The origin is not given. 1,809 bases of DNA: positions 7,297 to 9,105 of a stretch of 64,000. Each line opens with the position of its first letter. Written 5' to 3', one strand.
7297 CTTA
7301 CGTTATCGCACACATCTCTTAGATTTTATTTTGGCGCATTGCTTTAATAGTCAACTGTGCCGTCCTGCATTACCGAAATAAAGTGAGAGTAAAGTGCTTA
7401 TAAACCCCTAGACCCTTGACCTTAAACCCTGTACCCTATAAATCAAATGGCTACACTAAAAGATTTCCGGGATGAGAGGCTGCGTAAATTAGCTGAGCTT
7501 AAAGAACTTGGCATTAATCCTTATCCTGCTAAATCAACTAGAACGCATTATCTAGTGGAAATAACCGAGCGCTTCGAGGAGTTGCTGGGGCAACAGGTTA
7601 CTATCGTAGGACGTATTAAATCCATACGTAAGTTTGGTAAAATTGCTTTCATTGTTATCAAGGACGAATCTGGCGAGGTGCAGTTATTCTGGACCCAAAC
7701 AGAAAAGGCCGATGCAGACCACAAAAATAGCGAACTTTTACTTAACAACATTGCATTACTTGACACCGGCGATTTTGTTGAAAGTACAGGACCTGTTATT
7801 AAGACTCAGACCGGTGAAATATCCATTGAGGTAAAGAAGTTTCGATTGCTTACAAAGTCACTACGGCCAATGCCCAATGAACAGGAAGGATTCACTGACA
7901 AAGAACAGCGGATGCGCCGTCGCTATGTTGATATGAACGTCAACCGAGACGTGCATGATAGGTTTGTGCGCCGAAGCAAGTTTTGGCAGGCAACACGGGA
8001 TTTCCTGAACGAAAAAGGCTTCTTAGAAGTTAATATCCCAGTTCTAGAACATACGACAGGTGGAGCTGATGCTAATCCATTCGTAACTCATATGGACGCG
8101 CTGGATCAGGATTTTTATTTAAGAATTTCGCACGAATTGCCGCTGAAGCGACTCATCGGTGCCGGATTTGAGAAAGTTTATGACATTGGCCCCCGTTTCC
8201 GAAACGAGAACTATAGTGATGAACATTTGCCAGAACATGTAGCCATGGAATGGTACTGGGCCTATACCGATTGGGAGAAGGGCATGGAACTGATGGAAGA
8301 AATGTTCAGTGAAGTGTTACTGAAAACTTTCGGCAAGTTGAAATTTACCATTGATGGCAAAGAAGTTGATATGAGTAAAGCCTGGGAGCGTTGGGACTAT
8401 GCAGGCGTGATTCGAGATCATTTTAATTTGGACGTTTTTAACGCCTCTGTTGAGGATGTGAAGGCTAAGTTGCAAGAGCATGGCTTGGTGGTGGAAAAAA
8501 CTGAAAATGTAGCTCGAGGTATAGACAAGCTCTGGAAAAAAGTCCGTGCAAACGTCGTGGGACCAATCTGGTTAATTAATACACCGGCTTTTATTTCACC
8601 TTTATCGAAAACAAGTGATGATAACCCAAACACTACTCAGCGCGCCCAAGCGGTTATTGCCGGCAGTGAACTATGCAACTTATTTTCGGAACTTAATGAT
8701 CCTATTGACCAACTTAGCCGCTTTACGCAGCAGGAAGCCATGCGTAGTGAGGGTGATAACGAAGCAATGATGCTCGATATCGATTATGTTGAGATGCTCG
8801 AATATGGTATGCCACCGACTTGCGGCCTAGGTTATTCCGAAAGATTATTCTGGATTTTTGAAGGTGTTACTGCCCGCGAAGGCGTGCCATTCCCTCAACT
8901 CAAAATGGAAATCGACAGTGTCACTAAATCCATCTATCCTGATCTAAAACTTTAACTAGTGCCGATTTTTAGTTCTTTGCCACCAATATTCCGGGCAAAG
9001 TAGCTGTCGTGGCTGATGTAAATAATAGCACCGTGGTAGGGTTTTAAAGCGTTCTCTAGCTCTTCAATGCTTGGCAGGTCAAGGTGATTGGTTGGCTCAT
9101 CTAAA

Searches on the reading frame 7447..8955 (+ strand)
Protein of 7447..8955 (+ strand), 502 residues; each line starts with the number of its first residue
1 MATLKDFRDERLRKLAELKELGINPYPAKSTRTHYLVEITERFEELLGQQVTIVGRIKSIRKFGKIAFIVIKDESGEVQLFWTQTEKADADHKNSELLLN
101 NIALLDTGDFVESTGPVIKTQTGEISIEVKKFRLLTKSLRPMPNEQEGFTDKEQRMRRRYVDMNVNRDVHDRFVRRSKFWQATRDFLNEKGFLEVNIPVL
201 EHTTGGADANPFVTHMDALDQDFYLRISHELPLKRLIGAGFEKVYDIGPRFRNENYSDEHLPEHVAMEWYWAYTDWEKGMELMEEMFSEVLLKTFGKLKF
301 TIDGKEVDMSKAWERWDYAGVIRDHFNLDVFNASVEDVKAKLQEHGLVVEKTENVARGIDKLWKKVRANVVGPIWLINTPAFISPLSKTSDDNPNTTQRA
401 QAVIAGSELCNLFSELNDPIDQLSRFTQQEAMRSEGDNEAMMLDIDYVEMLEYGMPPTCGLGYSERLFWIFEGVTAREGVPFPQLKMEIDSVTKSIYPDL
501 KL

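Call 13: find_encoding_contigs(protein=window:7447-8955:+, flank=10000, max_places=10)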
Protein window:7447-8955:+ (502 aa): 3 contigs read that carry it; 1 place shown.
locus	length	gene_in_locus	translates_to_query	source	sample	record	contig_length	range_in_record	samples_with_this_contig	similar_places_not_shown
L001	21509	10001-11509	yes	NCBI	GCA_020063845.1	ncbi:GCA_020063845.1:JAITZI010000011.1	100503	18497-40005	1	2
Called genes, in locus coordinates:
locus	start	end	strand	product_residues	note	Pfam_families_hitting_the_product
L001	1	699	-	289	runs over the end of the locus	PF17827:PrmC_N, PF06325:PrmA (weak), PF05175:MTS, PF13847:Methyltransf_31, PF13649:Methyltransf_25 (weak)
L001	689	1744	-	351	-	PF03462:PCRF, PF00472:RF-1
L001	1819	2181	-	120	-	PF01197:Ribosomal_L31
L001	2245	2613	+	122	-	-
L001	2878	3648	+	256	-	PF00318:Ribosomal_S2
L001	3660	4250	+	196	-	PF00889:EF_TS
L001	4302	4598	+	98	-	-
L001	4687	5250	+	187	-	PF01765:RRF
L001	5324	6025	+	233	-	PF01255:Prenyltransf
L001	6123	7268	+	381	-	PF02163:Peptidase_M50, PF13180:PDZ_2 (weak), PF17820:PDZ_6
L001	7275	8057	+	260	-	PF02517:Rce1-like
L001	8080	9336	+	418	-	PF00587:tRNA-synt_2b, PF03129:HGTP_anticodon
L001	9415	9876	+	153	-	PF03449:GreA_GreB_N, PF01272:GreA_GreB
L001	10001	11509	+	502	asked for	PF01336:tRNA_anti-codon, PF00152:tRNA-synt_2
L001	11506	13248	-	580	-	PF03193:RsgA_GTPase (faint), PF00005:ABC_tran, PF00931:NB-ARC (faint), PF02463:SMC_N (faint), PF13191:AAA_16 (faint), PF13476:AAA_23 (faint), PF12848:ABC_tran_Xtn (weak), PF00005:ABC_tran, +3 more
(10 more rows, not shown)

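Call 15: find_related_loci(query=window:7447-8955:+, collection=genome_contigs, flank=10000)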
Query window:7447-8955:+ (502 aa) in genome_contigs; peptide patterns used: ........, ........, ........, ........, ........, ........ (x = any residue, [..] = any of these).
599 stretches matched a pattern (row limit reached: there are more); 557 encode a relative of the query (tblastn E <= 1e-3); the best 80 are kept; 80 distinct loci.
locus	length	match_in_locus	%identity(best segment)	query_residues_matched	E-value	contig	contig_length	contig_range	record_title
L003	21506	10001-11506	78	1-500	0e+0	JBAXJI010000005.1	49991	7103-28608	MAG: Candidatus Saccharibacteria bacterium isolate ELA371 MAG371_5, whole genome shotgun sequence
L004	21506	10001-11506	80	1-502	0e+0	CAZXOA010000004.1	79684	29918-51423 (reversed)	MAG TPA_asm: uncultured Candidatus Saccharibacteria bacterium isolate SRP344714_co1_350 genome assembly, contig: NODE_70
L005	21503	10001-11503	75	1-502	0e+0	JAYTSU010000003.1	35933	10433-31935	MAG: Candidatus Saccharibacteria bacterium isolate GFS_5273 GFS_5273_2, whole genome shotgun sequence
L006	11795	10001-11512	77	1-502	0e+0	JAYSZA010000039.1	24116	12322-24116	MAG: Candidatus Saccharibacteria bacterium isolate GFS_13516 GFS_13516_38, whole genome shotgun sequence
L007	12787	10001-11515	77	1-502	0e+0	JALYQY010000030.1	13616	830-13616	MAG: bacterium isolate MDV bin75 SD1454-56_k127_2069493, whole genome shotgun sequence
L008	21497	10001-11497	75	1-500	0e+0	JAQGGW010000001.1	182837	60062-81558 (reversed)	MAG: Candidatus Saccharibacteria bacterium isolate RYN_417 scaffold_2654635, whole genome shotgun sequence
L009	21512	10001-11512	75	1-502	0e+0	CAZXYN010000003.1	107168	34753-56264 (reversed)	MAG TPA_asm: uncultured Candidatus Saccharibacteria bacterium isolate SRP344714_co2_374 genome assembly, contig: NODE_37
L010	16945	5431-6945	75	1-502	0e+0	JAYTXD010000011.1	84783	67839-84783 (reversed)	MAG: Candidatus Saccharibacteria bacterium isolate GFS_5930 GFS_5930_10, whole genome shotgun sequence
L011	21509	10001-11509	74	1-500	0e+0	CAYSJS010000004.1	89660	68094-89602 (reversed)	MAG TPA_asm: uncultured Candidatus Saccharibacteria bacterium isolate SRP135725_co1_201 genome assembly, contig: NODE_13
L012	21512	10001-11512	73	1-502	0e+0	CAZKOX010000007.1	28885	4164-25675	MAG TPA_asm: uncultured Candidatus Saccharibacteria bacterium isolate SRP192515_co1_375 genome assembly, contig: NODE_14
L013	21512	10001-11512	74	1-502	0e+0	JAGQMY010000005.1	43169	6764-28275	MAG: Candidatus Saccharibacteria bacterium isolate HKST-UBA54 2015-01-06_1_(paired)_contig_18868, whole genome shotgun s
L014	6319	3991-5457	76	1-502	0e+0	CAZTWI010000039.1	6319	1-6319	MAG TPA_asm: uncultured Candidatus Saccharibacteria bacterium isolate SRP344714_co2_155 genome assembly, contig: NODE_32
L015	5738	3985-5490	74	1-500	0e+0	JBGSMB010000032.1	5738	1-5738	MAG: Candidatus Saccharimonadales bacterium isolate JTS-AC220 k141_560215, whole genome shotgun sequence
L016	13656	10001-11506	74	1-502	0e+0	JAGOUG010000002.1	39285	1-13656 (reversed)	Candidatus Saccharibacteria bacterium isolate Gw_Eff_bin_463 Gw_Eff_1747_length_39285_cov_5.227642, whole genome shotgun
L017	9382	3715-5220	71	1-502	0e+0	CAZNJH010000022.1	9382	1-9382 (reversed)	MAG TPA_asm: uncultured Candidatus Saccharibacteria bacterium isolate SRP296810_co1_348 genome assembly, contig: NODE_95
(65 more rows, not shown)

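Call 21: list_cluster_members(proteins=[window:7447-8955:+, window:42675-44213:+, window:3569-4714:+])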
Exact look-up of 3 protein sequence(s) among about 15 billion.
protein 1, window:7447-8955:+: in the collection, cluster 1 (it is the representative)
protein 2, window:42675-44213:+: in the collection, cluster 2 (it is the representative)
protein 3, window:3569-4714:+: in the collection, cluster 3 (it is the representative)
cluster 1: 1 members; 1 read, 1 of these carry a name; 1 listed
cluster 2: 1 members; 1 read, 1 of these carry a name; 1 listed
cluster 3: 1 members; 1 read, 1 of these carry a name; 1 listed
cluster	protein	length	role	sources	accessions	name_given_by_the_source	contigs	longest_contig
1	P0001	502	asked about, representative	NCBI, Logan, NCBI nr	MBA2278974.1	lysine--tRNA ligase [Candidatus Saccharibacteria bacterium]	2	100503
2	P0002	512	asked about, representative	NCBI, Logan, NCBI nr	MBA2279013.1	AAA family ATPase [Candidatus Saccharibacteria bacterium]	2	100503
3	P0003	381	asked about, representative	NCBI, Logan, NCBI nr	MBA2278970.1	site-2 protease family protein [Candidatus Saccharibacteria bacterium]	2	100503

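Call 46: find_homologous_proteins(query=window:7447-8955:+, max_evalue=1e-100)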
Query window:7447-8955:+ (502 aa): 7490 proteins with E <= 1e-100 among 8000 candidates; the best 120 are listed.
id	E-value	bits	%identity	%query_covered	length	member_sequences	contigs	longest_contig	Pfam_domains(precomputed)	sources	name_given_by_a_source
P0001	0.0e+0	1151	100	100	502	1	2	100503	PF01336.32,PF00152.26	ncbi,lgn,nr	ncbi:lysine--tRNA ligase [Candidatus Saccharibacteria bacterium]|nr:lysine--tRNA ligase [Candidatus 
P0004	1.6e-289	979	82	100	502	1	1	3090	PF01336.32,PF00152.26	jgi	jgi:lysyl-tRNA synthetase class 2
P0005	3.4e-283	958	81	100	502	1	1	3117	PF01336.32,PF00152.26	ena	-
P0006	3.8e-283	958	80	100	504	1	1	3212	PF01336.32,PF00152.26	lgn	-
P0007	1.3e-282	956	80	100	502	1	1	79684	PF01336.32,PF00152.26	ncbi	-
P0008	1.6e-279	946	78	100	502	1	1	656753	PF01336.32,PF00152.26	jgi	jgi:lysyl-tRNA synthetase class 2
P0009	2.0e-278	942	79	100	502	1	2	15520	PF01336.32,PF00152.26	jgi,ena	-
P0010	2.2e-278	942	79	100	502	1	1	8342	PF01336.32,PF00152.26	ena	-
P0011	2.7e-277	938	78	100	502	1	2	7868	PF01336.32,PF00152.26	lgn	-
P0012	4.5e-277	938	78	100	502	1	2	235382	PF01336.32,PF00152.26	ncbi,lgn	-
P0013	8.4e-277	937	78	100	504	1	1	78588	PF01336.32,PF00152.26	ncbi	-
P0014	4.0e-276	934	79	100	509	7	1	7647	PF01336.32,PF00152.26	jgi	jgi:lysyl-tRNA synthetase class 2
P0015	4.8e-276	934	79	100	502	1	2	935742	PF01336.32,PF00152.26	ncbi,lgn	-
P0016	5.0e-276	934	78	100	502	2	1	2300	PF01336.32,PF00152.26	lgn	-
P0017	3.3e-275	931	78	100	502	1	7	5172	PF01336.32,PF00152.26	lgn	-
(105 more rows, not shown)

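Call 47: find_encoding_contigs(protein=P0004, flank=10000, max_places=2)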
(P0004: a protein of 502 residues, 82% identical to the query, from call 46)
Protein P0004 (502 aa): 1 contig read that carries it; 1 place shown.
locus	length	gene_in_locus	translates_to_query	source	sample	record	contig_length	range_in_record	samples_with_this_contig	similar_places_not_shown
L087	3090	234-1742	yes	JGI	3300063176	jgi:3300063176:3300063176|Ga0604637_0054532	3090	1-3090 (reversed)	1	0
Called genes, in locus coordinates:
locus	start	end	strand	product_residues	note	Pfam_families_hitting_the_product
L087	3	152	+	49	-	?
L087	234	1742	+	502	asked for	PF01336:tRNA_anti-codon, PF00152:tRNA-synt_2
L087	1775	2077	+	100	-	PF04248:NTP_transf_9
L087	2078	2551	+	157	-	PF01625:PMSR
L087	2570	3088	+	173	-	?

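Call 48: find_encoding_contigs(protein=P0005, flank=10000, max_places=2)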
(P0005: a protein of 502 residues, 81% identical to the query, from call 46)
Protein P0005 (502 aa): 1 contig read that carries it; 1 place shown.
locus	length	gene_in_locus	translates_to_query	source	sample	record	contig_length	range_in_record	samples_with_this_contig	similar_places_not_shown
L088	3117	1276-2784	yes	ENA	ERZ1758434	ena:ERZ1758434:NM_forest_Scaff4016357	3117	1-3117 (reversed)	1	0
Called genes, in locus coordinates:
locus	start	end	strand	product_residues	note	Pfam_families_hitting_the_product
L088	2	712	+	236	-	?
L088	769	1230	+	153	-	PF03449:GreA_GreB_N, PF01272:GreA_GreB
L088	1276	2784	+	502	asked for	PF01336:tRNA_anti-codon, PF00152:tRNA-synt_2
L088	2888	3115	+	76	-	?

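Call 49: find_encoding_contigs(protein=P0006, flank=10000, max_places=2)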
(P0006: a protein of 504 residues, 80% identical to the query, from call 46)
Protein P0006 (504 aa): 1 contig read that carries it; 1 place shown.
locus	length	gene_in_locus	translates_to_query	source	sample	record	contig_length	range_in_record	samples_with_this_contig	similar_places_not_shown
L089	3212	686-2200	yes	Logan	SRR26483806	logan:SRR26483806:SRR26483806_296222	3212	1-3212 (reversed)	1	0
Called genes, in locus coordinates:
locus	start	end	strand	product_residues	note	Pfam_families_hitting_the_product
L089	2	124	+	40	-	?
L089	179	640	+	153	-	PF03449:GreA_GreB_N, PF01272:GreA_GreB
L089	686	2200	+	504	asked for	PF01336:tRNA_anti-codon, PF00152:tRNA-synt_2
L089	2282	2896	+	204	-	PF00300:His_Phos_1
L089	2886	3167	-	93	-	PF00005:ABC_tran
